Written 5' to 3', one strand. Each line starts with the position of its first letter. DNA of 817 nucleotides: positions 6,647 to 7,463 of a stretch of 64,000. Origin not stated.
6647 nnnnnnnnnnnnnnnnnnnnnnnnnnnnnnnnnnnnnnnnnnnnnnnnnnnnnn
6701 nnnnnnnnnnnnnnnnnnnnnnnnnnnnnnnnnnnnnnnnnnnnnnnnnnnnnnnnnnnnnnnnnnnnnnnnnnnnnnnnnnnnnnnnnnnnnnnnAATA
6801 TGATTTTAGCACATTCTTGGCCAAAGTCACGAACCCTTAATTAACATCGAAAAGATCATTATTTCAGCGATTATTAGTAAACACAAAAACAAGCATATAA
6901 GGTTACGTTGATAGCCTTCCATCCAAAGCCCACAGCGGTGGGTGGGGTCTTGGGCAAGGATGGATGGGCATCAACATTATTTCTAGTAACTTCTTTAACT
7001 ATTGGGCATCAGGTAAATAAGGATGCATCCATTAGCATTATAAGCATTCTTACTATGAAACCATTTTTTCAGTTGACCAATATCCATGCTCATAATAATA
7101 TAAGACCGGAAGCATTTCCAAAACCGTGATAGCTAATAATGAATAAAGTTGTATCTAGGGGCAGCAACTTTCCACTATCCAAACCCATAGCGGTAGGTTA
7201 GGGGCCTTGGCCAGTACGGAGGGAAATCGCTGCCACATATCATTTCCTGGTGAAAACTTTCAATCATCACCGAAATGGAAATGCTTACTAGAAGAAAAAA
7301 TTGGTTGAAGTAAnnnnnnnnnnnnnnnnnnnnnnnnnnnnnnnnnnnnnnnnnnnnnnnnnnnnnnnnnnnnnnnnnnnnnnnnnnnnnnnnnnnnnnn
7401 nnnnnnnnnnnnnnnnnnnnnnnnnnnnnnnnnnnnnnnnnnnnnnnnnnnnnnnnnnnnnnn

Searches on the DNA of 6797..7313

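Call 48: search_rna_families(source=window, start=6797, end=7313, threshold=evalue, max_evalue=1)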
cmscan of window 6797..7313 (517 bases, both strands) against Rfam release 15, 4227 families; matches with E-value up to 1: 0.
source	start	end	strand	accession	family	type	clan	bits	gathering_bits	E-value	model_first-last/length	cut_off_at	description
